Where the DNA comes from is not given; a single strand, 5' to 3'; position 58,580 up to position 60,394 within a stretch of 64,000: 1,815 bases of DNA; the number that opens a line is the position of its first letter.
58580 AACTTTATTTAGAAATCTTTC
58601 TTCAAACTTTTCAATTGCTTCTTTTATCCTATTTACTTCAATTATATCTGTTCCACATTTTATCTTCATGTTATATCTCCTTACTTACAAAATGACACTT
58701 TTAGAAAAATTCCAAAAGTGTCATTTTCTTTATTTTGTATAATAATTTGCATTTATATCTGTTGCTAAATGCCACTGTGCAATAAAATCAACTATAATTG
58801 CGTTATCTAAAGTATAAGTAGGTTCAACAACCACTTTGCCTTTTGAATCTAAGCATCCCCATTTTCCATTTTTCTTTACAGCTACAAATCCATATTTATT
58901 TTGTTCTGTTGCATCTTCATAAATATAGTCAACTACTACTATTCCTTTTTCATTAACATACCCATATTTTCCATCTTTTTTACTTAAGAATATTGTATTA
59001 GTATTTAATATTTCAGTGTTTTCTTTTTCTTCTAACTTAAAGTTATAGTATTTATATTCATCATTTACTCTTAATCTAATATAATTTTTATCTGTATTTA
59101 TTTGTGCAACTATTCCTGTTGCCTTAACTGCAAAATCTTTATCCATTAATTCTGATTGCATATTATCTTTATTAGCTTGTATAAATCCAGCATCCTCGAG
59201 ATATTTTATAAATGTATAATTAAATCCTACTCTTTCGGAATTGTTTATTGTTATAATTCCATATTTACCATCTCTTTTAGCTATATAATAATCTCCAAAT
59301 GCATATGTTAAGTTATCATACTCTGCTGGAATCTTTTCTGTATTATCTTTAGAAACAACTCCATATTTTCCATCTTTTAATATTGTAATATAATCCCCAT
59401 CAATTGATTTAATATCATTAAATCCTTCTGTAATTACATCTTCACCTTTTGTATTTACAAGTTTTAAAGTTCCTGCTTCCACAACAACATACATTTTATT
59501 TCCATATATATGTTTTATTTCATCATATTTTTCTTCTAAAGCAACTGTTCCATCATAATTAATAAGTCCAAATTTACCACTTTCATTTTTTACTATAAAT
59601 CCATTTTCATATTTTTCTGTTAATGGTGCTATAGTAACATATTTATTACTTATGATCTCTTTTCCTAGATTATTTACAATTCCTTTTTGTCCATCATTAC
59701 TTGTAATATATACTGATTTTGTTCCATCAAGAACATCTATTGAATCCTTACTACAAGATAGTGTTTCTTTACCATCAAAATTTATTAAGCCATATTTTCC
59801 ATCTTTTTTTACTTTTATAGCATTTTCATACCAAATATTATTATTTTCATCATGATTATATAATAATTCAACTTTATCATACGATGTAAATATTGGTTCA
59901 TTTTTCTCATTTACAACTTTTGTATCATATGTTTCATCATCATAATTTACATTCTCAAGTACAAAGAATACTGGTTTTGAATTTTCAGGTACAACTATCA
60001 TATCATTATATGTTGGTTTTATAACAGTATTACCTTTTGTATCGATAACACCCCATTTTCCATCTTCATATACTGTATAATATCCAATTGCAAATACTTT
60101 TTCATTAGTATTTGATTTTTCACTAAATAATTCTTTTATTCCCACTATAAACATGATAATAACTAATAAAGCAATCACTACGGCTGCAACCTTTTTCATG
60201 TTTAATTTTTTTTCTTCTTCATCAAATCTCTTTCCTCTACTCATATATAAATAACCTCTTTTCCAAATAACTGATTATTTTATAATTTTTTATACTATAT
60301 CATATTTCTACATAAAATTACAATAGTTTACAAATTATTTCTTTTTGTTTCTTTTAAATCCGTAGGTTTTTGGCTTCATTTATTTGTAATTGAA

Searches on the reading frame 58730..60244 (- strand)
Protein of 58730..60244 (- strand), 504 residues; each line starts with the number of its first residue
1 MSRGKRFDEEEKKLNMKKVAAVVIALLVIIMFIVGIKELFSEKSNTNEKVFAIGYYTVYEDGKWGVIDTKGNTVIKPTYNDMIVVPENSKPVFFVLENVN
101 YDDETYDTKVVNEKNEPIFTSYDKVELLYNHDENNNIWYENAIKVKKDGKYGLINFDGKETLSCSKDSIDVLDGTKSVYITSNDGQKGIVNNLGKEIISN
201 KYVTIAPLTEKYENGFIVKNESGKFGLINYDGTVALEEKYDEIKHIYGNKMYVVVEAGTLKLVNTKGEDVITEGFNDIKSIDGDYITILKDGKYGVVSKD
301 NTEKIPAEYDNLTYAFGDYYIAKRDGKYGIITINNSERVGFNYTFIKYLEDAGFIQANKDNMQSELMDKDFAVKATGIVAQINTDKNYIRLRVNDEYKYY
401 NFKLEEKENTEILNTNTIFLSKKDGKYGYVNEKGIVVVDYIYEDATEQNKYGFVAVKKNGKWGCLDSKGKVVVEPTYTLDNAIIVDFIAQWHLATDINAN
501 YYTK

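Call 82: search_protein_families(library=pfam, proteins=[window:58730-60244:-], max_evalue=0.0001)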
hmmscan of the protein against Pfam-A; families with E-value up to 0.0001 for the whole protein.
window:58730-60244:- (504 aa): 1 family
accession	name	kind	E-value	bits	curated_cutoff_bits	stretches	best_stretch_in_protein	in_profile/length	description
PF14903.11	WG_beta_rep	-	7.5e-22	77.5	25.6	1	427-462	1-35/35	WG containing repeat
